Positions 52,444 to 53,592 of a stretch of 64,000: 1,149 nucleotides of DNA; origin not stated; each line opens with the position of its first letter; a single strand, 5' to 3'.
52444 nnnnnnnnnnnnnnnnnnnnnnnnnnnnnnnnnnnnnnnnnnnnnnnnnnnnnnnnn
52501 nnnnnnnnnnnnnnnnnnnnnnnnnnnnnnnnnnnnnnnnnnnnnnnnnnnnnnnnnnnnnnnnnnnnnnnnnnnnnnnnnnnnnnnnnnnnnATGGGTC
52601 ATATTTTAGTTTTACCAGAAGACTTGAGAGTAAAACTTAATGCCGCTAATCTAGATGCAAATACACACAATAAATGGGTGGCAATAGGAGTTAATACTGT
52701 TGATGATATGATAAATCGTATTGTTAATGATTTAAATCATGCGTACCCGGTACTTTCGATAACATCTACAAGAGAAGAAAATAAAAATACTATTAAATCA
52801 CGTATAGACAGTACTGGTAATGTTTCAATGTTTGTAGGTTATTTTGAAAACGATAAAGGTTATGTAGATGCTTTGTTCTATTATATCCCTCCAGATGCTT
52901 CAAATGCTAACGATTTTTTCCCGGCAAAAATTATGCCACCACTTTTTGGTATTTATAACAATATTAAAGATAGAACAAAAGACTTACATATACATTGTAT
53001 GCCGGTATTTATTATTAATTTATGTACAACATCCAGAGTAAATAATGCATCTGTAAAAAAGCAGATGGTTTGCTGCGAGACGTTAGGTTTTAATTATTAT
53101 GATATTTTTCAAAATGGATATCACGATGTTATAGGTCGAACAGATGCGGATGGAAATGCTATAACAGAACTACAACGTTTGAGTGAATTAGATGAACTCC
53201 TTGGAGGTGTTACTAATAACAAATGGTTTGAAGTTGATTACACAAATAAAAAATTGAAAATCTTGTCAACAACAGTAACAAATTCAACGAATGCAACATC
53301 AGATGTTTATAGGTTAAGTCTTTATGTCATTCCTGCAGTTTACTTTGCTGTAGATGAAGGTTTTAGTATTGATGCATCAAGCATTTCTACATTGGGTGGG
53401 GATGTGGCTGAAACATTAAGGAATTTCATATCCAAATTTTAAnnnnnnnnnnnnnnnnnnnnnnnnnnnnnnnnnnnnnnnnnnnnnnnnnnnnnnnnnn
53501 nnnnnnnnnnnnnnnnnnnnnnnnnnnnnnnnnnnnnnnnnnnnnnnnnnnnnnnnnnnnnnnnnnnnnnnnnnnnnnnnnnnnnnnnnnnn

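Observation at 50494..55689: LlaI-like five-gene restriction system: McrBC-type motor paired with its own double m6A methylase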

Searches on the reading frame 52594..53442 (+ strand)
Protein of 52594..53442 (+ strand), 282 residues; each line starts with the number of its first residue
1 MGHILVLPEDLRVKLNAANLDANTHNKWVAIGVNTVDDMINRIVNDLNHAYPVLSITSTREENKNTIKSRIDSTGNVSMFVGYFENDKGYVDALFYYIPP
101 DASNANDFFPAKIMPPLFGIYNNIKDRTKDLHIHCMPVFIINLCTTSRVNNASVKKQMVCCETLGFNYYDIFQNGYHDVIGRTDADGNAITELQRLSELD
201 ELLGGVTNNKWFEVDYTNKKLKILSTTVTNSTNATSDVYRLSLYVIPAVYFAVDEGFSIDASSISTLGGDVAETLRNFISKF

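Call 3: search_protein_families(library=pfam, proteins=[window:52594-53442:+], max_evalue=0.01)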
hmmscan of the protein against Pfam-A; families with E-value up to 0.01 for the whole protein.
window:52594-53442:+ (282 aa): 0 families

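Call 4: search_protein_families(library=padloc, proteins=[window:52594-53442:+], max_evalue=0.01)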
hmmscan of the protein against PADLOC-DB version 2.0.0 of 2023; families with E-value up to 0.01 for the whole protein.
window:52594-53442:+ (282 aa): 0 families

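Call 5: search_protein_families(library=ncbifam, proteins=[window:52594-53442:+], max_evalue=0.01)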
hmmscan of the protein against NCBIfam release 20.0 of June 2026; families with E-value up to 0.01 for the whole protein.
window:52594-53442:+ (282 aa): 0 families

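Call 7: search_solved_structures(query=window:52594-53442:+, max_evalue=10)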
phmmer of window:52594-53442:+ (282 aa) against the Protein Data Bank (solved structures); distinct sequences matched with E-value up to 10: 1.
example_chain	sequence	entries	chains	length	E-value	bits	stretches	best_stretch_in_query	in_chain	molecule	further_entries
4at7_A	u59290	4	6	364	0.31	13.7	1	184-253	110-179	INTERLEUKIN ENHANCER-BINDING FACTOR 2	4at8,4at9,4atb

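Call 20: find_homologous_proteins(query=window:52594-53442:+, max_evalue=0.001)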
Query window:52594-53442:+ (282 aa): 73 proteins with E <= 0.001 among 713 candidates.
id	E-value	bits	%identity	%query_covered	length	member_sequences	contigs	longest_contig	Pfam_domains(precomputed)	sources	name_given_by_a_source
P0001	1.3e-185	633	100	100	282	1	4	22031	-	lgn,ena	-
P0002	3.3e-185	632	100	100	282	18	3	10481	-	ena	-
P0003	1.4e-183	626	99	100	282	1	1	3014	-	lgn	-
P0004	2.4e-182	622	98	100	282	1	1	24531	-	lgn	-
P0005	1.2e-161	555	86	100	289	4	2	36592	-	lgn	-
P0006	2.5e-159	547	86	100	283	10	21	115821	-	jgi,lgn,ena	-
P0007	1.5e-157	541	84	100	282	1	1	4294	-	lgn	-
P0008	2.2e-157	541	84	100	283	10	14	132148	-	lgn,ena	-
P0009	8.0e-156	535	82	100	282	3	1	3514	-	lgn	-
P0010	6.5e-152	523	80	100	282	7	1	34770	-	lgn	-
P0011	2.8e-151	521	80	100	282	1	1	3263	-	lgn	-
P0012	1.5e-150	518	80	100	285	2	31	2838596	-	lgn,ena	-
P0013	1.4e-144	499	76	100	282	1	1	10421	-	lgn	-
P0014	3.8e-139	481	74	100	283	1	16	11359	-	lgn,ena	-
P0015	1.0e-137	476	75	100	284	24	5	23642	-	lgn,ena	-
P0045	2.1e-87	311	51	100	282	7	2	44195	-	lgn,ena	-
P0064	1.4e-75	272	45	100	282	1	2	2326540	-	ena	-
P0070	1.7e-73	265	47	95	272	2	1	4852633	-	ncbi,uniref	ncbi:hypothetical protein QTL86_06525 [Cellulosilyticum sp. ST5]|uniref:hypothetical protein n=1 Tax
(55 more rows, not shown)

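Call 21: find_related_loci(query=window:52594-53442:+, collection=genome_contigs, flank=8000)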
Query window:52594-53442:+ (282 aa) in genome_contigs; peptide patterns used: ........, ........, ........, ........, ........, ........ (x = any residue, [..] = any of these).
26 stretches matched a pattern; 1 encode a relative of the query (tblastn E <= 1e-3); 1 distinct loci.
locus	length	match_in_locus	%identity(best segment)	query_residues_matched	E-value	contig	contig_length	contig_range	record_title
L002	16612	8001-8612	81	1-204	1e-114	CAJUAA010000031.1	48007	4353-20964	MAG TPA_asm: uncultured Lachnospiraceae bacterium isolate MGBC121754 genome assembly, contig: MGBC121754.31, whole genom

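Call 25: find_encoding_contigs(protein=window:52594-53442:+, flank=10000, max_places=4)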
Protein window:52594-53442:+ (282 aa): 23 contigs read that carry it; 4 places shown.
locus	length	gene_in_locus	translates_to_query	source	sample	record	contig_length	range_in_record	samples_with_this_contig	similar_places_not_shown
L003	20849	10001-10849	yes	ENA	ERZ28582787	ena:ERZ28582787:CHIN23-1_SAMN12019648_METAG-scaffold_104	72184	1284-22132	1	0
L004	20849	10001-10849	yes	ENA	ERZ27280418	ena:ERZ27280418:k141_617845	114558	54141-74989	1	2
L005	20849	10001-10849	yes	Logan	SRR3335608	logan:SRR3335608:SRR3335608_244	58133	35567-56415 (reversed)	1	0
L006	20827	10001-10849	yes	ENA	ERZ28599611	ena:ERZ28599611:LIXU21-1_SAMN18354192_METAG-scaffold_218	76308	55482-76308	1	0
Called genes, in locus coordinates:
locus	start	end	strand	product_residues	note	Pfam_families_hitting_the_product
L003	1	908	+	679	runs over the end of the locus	PF01368:DHH, PF02272:DHHA1, PF17768:RecJ_OB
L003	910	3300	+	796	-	PF13328:HD_4, PF01966:HD, PF04607:RelA_SpoT, PF02824:TGS, PF19296:RelA_AH, PF28438:RelA_RIS, PF13291:ACT_4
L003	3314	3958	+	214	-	PF00753:Lactamase_B, PF23023:Anti-Pycsar_Apyc1 (weak)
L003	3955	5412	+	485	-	PF04055:Radical_SAM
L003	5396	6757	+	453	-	PF01938:TRAM, PF05958:tRNA_U5-meth_tr, PF03602:Cons_hypoth95 (faint), PF05175:MTS (faint), PF09445:Methyltransf_15 (faint), PF13649:Methyltransf_25 (weak), PF13847:Methyltransf_31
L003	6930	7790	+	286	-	PF14267:DUF4357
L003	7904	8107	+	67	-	-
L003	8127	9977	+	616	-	PF02086:MethyltransfD12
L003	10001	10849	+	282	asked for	-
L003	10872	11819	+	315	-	PF07728:AAA_5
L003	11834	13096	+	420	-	-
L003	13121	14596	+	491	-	PF08878:HamA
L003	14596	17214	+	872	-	PF00270:DEAD, PF04851:ResIII, PF00271:Helicase_C (weak)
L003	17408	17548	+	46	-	-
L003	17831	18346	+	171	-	-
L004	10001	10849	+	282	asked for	-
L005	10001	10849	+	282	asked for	-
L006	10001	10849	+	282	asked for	-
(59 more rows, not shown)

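Call 26: find_encoding_contigs(protein=P0064, flank=7000, max_places=2)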
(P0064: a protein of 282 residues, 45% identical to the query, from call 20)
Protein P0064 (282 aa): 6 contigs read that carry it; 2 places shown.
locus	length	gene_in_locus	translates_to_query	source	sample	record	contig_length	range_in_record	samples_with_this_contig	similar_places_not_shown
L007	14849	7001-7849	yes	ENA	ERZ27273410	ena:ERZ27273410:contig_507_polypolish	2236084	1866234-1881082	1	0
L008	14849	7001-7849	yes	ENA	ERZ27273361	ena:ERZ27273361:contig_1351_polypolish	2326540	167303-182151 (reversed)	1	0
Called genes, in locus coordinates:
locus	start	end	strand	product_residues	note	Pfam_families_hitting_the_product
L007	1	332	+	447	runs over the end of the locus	PF02540:NAD_synthase (weak), PF01171:ATP_bind_3 (weak), PF06508:QueC (faint), PF00958:GMP_synt_C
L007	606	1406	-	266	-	PF03372:Exo_endo_phos (faint)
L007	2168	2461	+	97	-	PF01527:HTH_Tnp_1 (weak), PF13542:HTH_Tnp_ISL3 (faint), PF04218:CENP-B_N (faint)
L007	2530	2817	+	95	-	PF13276:HTH_21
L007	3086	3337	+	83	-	PF13683:rve_3, PF13333:rve_2 (weak)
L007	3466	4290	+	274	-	-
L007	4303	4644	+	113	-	PF14198:TnpV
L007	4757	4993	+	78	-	PF12844:HTH_19 (weak), PF01381:HTH_3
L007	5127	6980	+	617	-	PF02086:MethyltransfD12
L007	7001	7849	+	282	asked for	-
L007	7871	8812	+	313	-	PF07728:AAA_5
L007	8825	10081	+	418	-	-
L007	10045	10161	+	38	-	-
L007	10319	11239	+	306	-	PF14338:Mrr_N (weak), PF04471:Mrr_cat, PF22722:NA-iREase1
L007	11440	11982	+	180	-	-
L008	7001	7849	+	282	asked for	-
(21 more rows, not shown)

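Call 27: find_encoding_contigs(protein=P0070, flank=7000, max_places=2)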
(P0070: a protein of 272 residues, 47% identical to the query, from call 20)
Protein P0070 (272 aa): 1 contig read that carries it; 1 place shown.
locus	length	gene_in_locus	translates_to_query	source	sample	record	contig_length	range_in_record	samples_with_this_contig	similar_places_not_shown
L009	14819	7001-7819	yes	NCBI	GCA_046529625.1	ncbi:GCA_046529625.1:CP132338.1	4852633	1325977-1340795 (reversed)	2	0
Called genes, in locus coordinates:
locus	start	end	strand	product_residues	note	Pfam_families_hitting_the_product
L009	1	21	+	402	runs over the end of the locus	PF13655:RVT_N, PF00078:RVT_1, PF08388:GIIM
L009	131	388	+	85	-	PF13683:rve_3, PF13333:rve_2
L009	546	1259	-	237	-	PF07238:PilZ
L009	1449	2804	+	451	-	PF05958:tRNA_U5-meth_tr, PF08242:Methyltransf_12 (faint), PF05175:MTS, PF03602:Cons_hypoth95 (faint), PF06325:PrmA (faint), PF09445:Methyltransf_15 (weak), PF13847:Methyltransf_31, PF13649:Methyltransf_25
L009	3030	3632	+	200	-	-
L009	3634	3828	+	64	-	PF09962:DUF2196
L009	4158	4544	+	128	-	PF07508:Recombinase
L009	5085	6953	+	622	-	PF02086:MethyltransfD12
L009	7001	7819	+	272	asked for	-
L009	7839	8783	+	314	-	PF07728:AAA_5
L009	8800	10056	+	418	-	-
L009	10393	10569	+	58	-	-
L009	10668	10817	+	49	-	-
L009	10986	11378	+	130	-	PF08281:Sigma70_r4_2 (weak), PF04545:Sigma70_r4 (faint)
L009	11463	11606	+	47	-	-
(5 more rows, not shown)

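Call 28: find_encoding_contigs(protein=P0045, flank=7000, max_places=2)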
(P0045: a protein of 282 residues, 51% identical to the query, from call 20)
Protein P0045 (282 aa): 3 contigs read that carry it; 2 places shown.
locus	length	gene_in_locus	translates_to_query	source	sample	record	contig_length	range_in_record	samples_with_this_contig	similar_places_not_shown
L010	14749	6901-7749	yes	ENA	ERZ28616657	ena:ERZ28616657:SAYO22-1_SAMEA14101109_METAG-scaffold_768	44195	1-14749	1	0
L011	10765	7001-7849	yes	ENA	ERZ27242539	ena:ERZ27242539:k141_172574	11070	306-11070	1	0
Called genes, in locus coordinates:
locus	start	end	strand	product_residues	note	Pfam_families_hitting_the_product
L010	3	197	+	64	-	?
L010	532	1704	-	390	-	PF00158:Sigma54_activat, PF00004:AAA (weak), PF07724:AAA_2, PF07728:AAA_5, PF13401:AAA_22 (faint)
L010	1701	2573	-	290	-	-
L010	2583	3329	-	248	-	PF01555:N6_N4_Mtase, PF01170:UPF0020 (weak), PF13847:Methyltransf_31 (weak), PF08241:Methyltransf_11 (faint), PF13649:Methyltransf_25 (weak), PF01555:N6_N4_Mtase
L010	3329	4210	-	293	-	PF04556:DpnII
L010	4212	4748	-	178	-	-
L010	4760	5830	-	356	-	PF02086:MethyltransfD12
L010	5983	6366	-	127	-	PF14198:TnpV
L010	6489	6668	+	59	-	-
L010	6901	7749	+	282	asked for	-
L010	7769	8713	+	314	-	PF07728:AAA_5 (weak)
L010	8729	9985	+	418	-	-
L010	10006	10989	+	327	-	PF13280:WYL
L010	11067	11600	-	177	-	PF06114:Peptidase_M78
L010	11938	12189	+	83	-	-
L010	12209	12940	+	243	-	-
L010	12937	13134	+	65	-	PF03604:Zn_ribbon_RPAB4 (faint)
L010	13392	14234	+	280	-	PF01076:Mob_Pre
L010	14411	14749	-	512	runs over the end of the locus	PF00117:GATase, PF07722:Peptidase_C26, PF02540:NAD_synthase, PF03054:tRNA_Me_trans (faint), PF00958:GMP_synt_C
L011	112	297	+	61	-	PF00085:Thioredoxin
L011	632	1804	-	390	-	PF00158:Sigma54_activat, PF00004:AAA (weak), PF07724:AAA_2, PF07728:AAA_5, PF13401:AAA_22 (faint)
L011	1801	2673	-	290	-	-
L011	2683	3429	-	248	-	PF01555:N6_N4_Mtase, PF01170:UPF0020 (weak), PF13847:Methyltransf_31 (weak), PF08241:Methyltransf_11 (faint), PF13649:Methyltransf_25 (weak), PF01555:N6_N4_Mtase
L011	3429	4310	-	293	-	PF04556:DpnII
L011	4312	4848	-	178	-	-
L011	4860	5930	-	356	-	PF02086:MethyltransfD12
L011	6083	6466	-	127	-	PF14198:TnpV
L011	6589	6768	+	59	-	-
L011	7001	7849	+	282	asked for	-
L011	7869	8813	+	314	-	PF07728:AAA_5 (weak)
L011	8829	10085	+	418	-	-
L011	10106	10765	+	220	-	?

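Call 30: predict_structure(alignment_id=A1)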
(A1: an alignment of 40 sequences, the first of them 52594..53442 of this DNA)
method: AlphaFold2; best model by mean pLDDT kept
length: 282 residues; sequences in the alignment: 40
mean_pLDDT: 93.3   pTM: 0.89
mean pLDDT of the five models: 93.3, 92.8, 92.0, 90.0, 83.2
residues with pLDDT >= 90: 237; 70-90: 45; 50-70: 0; < 50: 0
segments of 3 or more residues with pLDDT < 50: none
pLDDT, mean of each block of 10 residues (from residue 1): 95 96 95 97 97 96 97 92 96 95 81 94 89 90 86 93 94 91 90 95 92 96 93 92 96 97 93 95 92
secondary structure, 60 per line:
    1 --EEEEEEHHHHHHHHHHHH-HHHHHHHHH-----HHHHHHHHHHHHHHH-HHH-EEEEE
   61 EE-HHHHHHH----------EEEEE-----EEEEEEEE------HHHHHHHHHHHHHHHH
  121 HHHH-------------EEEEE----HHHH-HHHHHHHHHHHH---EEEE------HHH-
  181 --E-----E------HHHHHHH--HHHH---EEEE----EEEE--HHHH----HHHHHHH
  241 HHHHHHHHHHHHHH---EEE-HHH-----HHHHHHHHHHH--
elements in order: E3-8 H9-20 H22-30 H36-50 E56-62 H64-70 E81-85 E91-98 H105-124 E138-142 H147-150 H152-163 E167-170 H196-202 H205-208 E212-215 E220-223 H226-229 H234-254 E258-260 H270-280

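Call 36: fold_search(model_id=the predicted structure, library=pdb)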
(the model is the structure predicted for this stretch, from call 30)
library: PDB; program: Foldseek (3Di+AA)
matches with E <= 10: 310; with E <= 0.001: 0
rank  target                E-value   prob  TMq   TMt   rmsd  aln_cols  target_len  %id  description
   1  3dla_A                1.1e-01  0.13  0.18  0.09  16.3       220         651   14  X-ray crystal structure of glutamine-dependent NAD+ synthetase from Mycobacterium tuberculosis bound to NaAD+ and DON (released 2009-03-10)
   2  4hnt_A                2.6e-01  0.08  0.16  0.06  16.7       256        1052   12  crystal structure of F403A mutant of S. aureus Pyruvate carboxylase (released 2013-01-16)
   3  3rhy_A                5.1e-01  0.04  0.16  0.17  19.8       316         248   10  Crystal structure of the dimethylarginine dimethylaminohydrolase adduct with 4-chloro-2-hydroxymethylpyridine (released 2011-06-15)
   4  3myp_A                5.1e-01  0.04  0.15  0.13  16.7       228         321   10  Crystal structure of tagatose-1,6-bisphosphate aldolase from Staphylococcus aureus (released 2011-01-26)
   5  4p0p_B                5.7e-01  0.11  0.25  0.26  22.0       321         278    8  Crystal structure of Human Mus81-Eme1 in complex with 5'-flap DNA, and Mg2+ (released 2014-05-28)
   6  4moz_B                6.0e-01  0.07  0.21  0.20  19.9       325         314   10  Fructose-bisphosphate aldolase from Slackia heliotrinireducens DSM 20476 (released 2013-09-25)
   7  7mx6_AAA              6.4e-01  0.06  0.14  0.13  16.0       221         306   10  Leishmania major dihydroorotate dehydrogenase in complex with [4-(1H-pyrrol-1-yl)phenyl]methanol (released 2022-05-18)
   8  2woi_B                6.4e-01  0.02  0.13  0.08  21.7       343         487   12  Trypanothione reductase from Trypanosoma brucei (released 2010-08-04)
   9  3bpb_A                7.6e-01  0.05  0.18  0.20  17.5       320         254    9  Crystal structure of the dimethylarginine dimethylaminohydrolase H162G adduct with S-methyl-L-thiocitrulline (released 2008-06-17)
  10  4p0q_B                8.0e-01  0.09  0.26  0.26  21.9       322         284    8  Crystal structure of Human Mus81-Eme1 in complex with 5'-flap DNA (released 2014-05-28)
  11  8tnf_B                8.0e-01  0.05  0.15  0.13  17.7       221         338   11  Crystal structure of sulfohexulose-1-phosphate aldolase from Paracoccus onubensis strain Merri (released 2024-08-07)
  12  3mjy_A                9.0e-01  0.04  0.12  0.12  15.9       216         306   12  Crystal structure of dihydroorotate dehydrogenase from Leishmania major in complex with 5-Aminoorotic acid (released 2011-02-23)
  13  4qsk_A                9.5e-01  0.05  0.18  0.06  16.9       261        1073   10  Crystal Structure of L. monocytogenes Pyruvate Carboxylase in complex with Cyclic-di-AMP (released 2014-10-29)
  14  3tq0_A                9.5e-01  0.04  0.12  0.11  16.6       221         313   11  Crystal structure of Leishmania major dihydroorotate dehydrogenase in complex with fumarate (released 2012-05-16)
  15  8fs4_E                9.5e-01  0.04  0.13  0.11  19.3       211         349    7  Structure of S. cerevisiae Rad24-RFC loading the 9-1-1 clamp onto a 10-nt gapped DNA in step 2 (open 9-1-1 ring and fl (released 2023-06-14)
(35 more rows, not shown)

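Call 44: search_protein_representatives(alignment_id=A1)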
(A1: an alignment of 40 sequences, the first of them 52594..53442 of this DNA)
Query: 40 sequences, 282 profile positions. Proteins with E-value up to 0.001 (for the whole library): 55; up to 1e-10: 34; up to 1e-30: 16. The best 55 are listed.
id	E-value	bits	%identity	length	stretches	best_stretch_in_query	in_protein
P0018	4.3e-140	482.2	-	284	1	1-282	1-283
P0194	6.9e-123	425.7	-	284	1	1-282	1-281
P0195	7.2e-86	304.3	-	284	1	1-282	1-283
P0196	7.2e-85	301.0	-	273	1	1-281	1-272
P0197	4.6e-83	295.1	-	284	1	1-279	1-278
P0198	1.3e-79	283.7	-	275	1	1-282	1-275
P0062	1.4e-78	280.4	-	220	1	68-264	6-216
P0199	1.1e-77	277.5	-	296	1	1-282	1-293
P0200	8.8e-72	258.1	-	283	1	1-282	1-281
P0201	3.0e-64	233.4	-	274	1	1-271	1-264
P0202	2.1e-50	187.9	-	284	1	1-282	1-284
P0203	4.4e-40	154.0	-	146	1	1-95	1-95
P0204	5.6e-38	147.1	-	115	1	1-96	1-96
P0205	1.6e-37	145.7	-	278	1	3-281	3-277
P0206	4.7e-33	131.0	-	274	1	1-281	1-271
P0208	1.0e-27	113.5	-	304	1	1-281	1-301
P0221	2.5e-13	66.3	-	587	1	11-269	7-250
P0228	2.2e-09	53.3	-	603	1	69-279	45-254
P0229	2.6e-08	49.8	-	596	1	1-268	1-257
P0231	4.5e-08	49.0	-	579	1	97-281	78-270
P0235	5.4e-07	45.5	-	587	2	13-282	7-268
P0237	9.9e-06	41.3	-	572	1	30-280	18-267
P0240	2.5e-05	40.0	-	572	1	41-281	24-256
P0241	6.8e-05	38.6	-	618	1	1-269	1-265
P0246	7.3e-04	35.2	-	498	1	137-282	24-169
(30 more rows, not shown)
